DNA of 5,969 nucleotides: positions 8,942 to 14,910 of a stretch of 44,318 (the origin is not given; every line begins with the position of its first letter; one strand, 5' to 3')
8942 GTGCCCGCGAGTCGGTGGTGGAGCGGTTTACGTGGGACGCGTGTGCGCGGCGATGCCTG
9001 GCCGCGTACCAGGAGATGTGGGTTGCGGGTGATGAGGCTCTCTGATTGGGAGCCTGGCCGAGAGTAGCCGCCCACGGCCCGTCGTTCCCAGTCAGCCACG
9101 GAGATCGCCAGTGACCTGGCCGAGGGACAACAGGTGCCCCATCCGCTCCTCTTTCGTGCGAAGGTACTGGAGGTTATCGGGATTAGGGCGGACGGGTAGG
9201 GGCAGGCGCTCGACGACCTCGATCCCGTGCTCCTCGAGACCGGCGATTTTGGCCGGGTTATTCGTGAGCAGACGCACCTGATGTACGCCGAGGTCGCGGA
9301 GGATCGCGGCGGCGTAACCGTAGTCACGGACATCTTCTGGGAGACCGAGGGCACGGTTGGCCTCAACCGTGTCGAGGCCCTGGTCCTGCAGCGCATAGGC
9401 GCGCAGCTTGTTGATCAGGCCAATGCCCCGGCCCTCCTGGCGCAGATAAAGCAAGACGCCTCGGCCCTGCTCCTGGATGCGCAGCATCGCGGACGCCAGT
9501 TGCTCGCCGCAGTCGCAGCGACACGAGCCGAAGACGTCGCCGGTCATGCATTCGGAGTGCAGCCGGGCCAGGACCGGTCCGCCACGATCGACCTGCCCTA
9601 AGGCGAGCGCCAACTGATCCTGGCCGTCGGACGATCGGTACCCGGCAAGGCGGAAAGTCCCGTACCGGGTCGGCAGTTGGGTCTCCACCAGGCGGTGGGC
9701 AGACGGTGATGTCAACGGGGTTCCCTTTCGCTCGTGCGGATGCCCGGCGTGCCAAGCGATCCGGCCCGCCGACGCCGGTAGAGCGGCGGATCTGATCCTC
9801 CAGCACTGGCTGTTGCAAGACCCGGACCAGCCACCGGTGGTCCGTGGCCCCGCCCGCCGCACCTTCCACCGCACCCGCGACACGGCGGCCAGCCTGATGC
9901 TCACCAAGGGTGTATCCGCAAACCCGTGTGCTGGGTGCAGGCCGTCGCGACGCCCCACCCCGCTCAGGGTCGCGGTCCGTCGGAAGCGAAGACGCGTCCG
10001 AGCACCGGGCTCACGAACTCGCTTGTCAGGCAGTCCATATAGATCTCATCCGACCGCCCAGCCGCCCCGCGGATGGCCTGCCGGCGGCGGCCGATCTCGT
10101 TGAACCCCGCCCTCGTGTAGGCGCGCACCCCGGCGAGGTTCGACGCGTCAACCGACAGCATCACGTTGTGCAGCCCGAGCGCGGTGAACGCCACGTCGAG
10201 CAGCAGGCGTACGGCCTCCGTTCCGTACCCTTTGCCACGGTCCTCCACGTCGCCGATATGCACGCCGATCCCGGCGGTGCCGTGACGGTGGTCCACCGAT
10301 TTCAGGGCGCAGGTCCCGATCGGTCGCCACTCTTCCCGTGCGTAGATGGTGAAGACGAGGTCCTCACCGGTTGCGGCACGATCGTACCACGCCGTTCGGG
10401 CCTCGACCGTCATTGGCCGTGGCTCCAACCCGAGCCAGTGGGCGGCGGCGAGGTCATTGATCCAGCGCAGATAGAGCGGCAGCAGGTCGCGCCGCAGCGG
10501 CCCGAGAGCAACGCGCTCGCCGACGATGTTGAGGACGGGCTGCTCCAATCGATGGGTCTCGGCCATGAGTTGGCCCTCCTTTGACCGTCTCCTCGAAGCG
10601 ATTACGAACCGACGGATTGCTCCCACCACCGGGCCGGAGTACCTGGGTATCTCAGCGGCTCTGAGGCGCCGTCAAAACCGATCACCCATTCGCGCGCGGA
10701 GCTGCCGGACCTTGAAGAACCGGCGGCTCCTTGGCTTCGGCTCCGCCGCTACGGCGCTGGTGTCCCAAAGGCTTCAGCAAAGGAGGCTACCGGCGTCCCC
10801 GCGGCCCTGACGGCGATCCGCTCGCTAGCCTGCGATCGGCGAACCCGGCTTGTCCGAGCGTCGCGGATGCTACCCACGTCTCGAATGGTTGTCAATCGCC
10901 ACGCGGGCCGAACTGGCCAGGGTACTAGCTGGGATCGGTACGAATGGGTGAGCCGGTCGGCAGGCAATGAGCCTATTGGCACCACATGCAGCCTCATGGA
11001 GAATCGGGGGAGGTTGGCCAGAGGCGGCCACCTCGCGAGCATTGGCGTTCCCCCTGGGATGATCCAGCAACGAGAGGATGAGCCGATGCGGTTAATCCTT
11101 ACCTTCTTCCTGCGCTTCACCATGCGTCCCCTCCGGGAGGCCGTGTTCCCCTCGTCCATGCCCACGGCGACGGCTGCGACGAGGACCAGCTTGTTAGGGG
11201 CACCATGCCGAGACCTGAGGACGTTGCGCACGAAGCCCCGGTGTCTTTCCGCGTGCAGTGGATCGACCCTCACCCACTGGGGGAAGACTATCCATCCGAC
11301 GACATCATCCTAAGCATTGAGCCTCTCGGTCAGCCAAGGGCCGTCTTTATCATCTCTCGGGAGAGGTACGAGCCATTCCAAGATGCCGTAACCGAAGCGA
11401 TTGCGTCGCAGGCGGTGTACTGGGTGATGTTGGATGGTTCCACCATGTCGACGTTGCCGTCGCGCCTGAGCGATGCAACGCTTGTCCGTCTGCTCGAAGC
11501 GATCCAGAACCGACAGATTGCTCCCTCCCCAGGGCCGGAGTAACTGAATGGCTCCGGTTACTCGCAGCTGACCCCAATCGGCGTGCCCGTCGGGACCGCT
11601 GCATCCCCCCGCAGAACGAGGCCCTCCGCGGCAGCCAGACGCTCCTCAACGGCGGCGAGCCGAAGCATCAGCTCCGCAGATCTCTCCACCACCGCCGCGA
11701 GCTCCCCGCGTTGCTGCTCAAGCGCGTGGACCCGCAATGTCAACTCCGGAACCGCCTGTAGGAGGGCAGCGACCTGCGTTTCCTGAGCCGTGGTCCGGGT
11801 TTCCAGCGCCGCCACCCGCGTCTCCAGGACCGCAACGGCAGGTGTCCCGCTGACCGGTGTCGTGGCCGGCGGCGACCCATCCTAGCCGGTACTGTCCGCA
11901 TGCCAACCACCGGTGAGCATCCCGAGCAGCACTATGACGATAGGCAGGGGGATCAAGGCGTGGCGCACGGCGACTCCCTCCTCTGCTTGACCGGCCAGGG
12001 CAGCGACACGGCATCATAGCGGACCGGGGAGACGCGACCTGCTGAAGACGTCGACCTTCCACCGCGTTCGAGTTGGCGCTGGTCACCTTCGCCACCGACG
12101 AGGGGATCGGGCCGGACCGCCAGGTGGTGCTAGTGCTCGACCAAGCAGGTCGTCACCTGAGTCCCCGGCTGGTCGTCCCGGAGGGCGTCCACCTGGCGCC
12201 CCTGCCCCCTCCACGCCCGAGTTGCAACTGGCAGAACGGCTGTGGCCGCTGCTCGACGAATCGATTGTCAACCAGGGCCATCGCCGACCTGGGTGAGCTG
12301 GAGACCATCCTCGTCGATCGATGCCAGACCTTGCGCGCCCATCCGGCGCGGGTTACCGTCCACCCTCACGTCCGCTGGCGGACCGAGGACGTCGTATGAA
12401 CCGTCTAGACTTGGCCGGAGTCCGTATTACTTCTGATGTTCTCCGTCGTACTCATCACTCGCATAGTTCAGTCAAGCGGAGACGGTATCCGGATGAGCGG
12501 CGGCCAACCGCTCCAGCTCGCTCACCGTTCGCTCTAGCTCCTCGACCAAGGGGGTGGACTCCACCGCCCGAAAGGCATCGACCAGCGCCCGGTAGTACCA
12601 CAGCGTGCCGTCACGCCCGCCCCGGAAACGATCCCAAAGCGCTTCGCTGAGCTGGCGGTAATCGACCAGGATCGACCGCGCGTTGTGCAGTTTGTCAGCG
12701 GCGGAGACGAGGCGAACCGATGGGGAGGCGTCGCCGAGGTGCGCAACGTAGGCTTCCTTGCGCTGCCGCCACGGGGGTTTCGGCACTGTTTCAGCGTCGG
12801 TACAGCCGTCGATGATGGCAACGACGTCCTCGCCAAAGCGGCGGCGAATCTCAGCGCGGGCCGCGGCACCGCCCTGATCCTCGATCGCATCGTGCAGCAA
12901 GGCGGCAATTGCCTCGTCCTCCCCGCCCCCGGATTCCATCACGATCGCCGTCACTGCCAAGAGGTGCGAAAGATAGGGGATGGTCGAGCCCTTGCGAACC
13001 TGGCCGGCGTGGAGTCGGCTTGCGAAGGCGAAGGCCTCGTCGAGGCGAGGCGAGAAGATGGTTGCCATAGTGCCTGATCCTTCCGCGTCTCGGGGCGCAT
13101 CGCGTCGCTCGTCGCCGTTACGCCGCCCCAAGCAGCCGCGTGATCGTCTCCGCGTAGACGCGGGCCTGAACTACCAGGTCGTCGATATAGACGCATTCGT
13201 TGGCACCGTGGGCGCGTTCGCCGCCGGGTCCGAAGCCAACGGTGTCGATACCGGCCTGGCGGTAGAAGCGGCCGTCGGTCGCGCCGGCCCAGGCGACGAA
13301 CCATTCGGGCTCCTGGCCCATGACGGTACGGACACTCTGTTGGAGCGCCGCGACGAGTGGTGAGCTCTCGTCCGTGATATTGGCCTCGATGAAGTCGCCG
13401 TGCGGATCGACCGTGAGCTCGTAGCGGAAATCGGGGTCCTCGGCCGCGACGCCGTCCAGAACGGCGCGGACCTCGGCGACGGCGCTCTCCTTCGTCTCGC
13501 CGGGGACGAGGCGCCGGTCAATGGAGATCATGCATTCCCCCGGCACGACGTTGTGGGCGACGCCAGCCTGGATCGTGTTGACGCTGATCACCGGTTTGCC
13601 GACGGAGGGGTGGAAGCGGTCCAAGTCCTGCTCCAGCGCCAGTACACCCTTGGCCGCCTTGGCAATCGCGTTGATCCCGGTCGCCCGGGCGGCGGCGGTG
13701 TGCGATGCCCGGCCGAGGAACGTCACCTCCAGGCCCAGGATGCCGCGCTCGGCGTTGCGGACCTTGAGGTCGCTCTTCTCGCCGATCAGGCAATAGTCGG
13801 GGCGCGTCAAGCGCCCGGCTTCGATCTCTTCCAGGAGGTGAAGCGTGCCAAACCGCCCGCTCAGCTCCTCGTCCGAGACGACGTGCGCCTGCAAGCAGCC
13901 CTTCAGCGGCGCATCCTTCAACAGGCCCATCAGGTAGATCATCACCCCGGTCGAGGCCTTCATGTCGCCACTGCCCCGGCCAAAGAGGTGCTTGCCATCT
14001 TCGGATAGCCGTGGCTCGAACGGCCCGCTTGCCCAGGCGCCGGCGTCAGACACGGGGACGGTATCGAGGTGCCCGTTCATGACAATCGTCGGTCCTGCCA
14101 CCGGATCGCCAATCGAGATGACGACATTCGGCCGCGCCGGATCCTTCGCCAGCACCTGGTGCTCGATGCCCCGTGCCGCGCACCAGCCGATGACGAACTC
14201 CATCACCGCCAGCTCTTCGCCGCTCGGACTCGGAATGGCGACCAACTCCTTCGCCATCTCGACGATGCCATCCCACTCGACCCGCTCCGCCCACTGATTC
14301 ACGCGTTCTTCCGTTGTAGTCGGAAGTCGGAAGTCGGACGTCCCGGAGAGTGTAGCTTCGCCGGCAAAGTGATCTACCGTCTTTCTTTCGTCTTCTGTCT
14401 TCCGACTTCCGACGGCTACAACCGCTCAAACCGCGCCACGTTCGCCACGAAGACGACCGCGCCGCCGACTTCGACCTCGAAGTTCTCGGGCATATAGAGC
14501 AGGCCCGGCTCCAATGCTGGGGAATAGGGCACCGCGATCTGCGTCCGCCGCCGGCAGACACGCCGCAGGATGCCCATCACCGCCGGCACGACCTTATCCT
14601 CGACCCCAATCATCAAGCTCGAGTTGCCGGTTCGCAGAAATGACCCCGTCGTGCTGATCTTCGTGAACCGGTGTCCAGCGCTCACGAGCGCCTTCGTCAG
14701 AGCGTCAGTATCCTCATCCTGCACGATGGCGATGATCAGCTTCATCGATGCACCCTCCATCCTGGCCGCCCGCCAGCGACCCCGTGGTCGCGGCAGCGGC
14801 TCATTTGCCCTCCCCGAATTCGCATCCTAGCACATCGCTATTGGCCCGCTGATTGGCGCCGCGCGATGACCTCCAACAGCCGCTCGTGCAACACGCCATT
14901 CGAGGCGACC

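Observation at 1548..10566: Mixed pterin-branch and pyrimidine-branch enzyme cluster with methyl- and glycosyltransferases: a possible pathway to a tailored pteridine or azapteridine-like metabolite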

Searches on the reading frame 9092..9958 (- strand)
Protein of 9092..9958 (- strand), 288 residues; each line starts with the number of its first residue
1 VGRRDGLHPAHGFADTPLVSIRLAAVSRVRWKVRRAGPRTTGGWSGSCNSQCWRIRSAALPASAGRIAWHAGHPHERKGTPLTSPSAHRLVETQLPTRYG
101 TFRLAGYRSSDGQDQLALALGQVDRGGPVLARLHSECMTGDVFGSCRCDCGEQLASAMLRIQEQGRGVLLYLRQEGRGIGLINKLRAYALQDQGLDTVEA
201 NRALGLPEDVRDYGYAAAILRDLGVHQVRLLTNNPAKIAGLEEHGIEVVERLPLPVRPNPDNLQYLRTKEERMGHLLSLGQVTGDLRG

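Call 6: search_protein_families(library=pfam, proteins=[window:9092-9958:-], max_evalue=0.01)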
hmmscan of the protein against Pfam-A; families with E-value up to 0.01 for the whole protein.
window:9092-9958:- (288 aa): 1 family
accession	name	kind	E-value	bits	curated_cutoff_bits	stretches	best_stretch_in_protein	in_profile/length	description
PF00925.25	GTP_cyclohydro2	-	1.2e-70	236.8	23.3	1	89-253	2-165/165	GTP cyclohydrolase II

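Call 7: search_protein_families(library=ncbifam, proteins=[window:9092-9958:-], max_evalue=0.001)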
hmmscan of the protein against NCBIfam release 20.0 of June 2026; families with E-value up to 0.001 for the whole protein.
window:9092-9958:- (288 aa): 9 families
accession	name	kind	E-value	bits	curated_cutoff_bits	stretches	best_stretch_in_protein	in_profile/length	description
NF006803.0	PRK09311.1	equivalog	5.3e-90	302.1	569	1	87-279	212-406/417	bifunctional 3,4-dihydroxy-2-butanone-4-phosphate synthase/GTP cyclohydrolase II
NF006806.0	PRK09319.1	equivalog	7.6e-81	272.4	764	1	88-278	217-410/561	bifunctional 3,4-dihydroxy-2-butanone-4-phosphate synthase/GTP cyclohydrolase II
NF001591.0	PRK00393.1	subfamily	4.7e-79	264.4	148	1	89-279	6-196/199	GTP cyclohydrolase II RibA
TIGR00505.1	ribA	equivalog_domain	5.4e-77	257.6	205.85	1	91-277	4-191/191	GTP cyclohydrolase II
NF006805.0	PRK09318.1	equivalog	5e-65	220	486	1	92-281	197-384/387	bifunctional 3,4-dihydroxy-2-butanone-4-phosphate synthase/GTP cyclohydrolase II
NF006456.0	PRK08815.1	equivalog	4.7e-63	213.7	464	1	113-281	201-369/376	GTP cyclohydrolase II RibA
NF010626.1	PRK14019.1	equivalog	3.1e-18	65.9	513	1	88-250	206-359/364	bifunctional 3,4-dihydroxy-2-butanone-4-phosphate synthase/GTP cyclohydrolase II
NF009132.0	PRK12485.1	equivalog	1.4e-12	47.3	693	1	86-254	205-367/369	bifunctional 3,4-dihydroxy-2-butanone-4-phosphate synthase/GTP cyclohydrolase II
NF005536.0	PRK07198.1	equivalog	3.4e-12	45.9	403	1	128-257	239-379/419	GTP cyclohydrolase II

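Call 10: search_solved_structures(query=window:9092-9958:-, show_alignments=3)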
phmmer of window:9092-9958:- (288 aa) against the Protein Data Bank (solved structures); distinct sequences matched with E-value up to 0.001: 6.
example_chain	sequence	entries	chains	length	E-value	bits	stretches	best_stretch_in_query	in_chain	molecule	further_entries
2bz0_A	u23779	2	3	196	3e-65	223.5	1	88-278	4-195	GTP CYCLOHYDROLASE II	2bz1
4i14_A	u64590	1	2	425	7.7e-65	222.1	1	88-277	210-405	Riboflavin biosynthesis protein RibBA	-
4rl4_A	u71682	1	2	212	2.3e-46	161.5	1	92-277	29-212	GTP cyclohydrolase-2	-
7ej3_A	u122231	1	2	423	6.7e-12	48.4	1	123-260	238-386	GTP cyclohydrolase II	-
7eev_A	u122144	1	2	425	6.8e-12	48.3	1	123-260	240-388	GTP cyclohydrolase II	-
6mnz_A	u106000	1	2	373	1.7e-07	33.9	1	86-252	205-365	3,4-dihydroxy-2-butanone 4-phosphate synthase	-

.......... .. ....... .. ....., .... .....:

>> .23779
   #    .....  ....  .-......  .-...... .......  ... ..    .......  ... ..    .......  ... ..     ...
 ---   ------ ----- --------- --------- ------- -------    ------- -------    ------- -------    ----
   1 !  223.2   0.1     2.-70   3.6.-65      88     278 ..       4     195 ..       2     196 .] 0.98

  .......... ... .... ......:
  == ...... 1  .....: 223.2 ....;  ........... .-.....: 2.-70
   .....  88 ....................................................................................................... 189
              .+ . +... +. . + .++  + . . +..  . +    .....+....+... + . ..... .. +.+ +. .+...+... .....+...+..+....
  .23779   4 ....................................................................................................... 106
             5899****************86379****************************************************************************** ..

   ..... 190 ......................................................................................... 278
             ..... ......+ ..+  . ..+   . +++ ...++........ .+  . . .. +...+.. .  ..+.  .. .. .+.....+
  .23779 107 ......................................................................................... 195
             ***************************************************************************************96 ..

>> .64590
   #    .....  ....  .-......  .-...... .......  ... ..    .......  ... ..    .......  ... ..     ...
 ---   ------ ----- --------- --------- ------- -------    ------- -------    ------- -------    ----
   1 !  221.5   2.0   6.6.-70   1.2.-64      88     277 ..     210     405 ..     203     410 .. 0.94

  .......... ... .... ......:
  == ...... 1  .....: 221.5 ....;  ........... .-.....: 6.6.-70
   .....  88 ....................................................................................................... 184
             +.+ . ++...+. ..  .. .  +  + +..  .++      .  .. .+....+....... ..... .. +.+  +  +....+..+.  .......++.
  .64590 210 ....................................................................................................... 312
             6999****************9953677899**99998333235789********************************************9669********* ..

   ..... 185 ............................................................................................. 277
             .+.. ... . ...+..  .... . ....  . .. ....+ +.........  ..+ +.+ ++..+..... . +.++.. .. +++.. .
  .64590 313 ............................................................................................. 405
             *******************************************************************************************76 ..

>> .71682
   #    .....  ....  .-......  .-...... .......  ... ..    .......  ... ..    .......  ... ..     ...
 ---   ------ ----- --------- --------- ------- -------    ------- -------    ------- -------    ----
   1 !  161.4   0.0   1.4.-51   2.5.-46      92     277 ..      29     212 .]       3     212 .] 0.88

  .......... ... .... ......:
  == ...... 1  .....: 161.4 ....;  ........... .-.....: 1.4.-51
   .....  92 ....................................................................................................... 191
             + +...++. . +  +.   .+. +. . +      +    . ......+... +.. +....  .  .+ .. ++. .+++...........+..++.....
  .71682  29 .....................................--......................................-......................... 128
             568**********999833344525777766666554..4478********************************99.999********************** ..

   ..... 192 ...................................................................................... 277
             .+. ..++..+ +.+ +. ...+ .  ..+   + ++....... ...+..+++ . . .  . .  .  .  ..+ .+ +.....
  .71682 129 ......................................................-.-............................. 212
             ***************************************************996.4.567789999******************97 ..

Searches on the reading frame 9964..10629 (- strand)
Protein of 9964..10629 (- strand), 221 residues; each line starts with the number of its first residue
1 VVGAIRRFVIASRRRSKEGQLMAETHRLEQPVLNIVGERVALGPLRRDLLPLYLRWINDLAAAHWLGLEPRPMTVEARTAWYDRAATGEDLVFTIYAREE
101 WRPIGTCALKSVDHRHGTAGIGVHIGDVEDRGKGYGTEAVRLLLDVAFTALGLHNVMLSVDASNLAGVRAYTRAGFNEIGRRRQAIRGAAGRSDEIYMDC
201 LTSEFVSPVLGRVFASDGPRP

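Call 6: search_protein_families(library=pfam, proteins=[window:9964-10629:-], max_evalue=0.01)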
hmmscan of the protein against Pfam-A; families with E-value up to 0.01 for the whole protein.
window:9964-10629:- (221 aa): 4 families
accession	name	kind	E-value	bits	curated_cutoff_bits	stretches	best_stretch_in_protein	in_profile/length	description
PF13302.13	Acetyltransf_3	-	3.1e-20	73.7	25.4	1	39-177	1-138/138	Acetyltransferase (GNAT) domain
PF00583.31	Acetyltransf_1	-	2.5e-11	44.3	20.7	1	77-176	22-116/116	Acetyltransferase (GNAT) family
PF13523.12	Acetyltransf_8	-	6.7e-10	39.2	27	1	93-180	59-141/145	Acetyltransferase (GNAT) domain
PF13420.13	Acetyltransf_4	-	1.1e-05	26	24.3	1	85-187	44-145/155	Acetyltransferase (GNAT) domain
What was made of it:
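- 9964..10566 (-): GNAT (Acetyltransf_3) N-acetyltransferase. It is a neighbour with no evidence of membership. Pfam Acetyltransf_3 E 3e-20 (call 6).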

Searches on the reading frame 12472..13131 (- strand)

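Call 6: search_protein_families(library=pfam, proteins=[window:12472-13131:-], max_evalue=0.01)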
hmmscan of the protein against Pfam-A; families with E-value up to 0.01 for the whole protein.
window:12472-13131:- (219 aa): 2 families
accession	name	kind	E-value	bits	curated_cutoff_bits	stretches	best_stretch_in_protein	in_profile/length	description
PF13328.12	HD_4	-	7.6e-24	84.6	27.2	1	33-175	1-154/156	HD domain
PF01966.28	HD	-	1.1e-06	29.4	22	1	53-150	1-115/116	HD domain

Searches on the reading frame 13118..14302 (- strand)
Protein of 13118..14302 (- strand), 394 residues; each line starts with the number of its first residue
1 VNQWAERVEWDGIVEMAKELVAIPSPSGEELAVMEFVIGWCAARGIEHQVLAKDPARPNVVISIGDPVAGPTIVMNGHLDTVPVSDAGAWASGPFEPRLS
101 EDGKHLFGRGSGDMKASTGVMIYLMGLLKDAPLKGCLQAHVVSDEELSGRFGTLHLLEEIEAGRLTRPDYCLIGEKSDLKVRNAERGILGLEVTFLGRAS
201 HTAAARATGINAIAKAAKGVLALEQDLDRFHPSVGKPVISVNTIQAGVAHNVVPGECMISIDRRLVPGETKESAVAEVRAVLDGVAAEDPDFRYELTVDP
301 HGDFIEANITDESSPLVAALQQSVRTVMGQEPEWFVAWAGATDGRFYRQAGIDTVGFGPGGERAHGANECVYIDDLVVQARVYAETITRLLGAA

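Call 6: search_protein_families(library=pfam, proteins=[window:13118-14302:-], max_evalue=0.01)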
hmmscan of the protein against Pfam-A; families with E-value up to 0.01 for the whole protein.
window:13118-14302:- (394 aa): 2 families
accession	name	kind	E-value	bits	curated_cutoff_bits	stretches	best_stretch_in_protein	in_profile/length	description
PF01546.33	Peptidase_M20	-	3.6e-30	105.9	24.6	1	75-388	2-205/206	Peptidase family M20/M25/M40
PF07687.19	M20_dimer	-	1.8e-20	73.3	21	1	184-289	2-106/107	Peptidase dimerisation domain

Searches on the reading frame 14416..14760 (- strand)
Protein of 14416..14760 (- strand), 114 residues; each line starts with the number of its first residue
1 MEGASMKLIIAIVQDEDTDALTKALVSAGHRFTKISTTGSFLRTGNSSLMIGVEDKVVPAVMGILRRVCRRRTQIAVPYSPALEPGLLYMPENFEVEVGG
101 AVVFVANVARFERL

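Call 6: search_protein_families(library=pfam, proteins=[window:14416-14760:-], max_evalue=0.01)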
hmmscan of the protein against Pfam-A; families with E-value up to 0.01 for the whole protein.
window:14416-14760:- (114 aa): 2 families
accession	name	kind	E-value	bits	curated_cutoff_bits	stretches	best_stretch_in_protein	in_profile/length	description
PF06153.16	CdAMP_rec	-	1.7e-34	118.8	27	1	6-113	1-108/109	Cyclic-di-AMP receptor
PF00543.27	P-II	-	0.0073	17.1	25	0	6-40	1-36/102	Nitrogen regulatory protein P-II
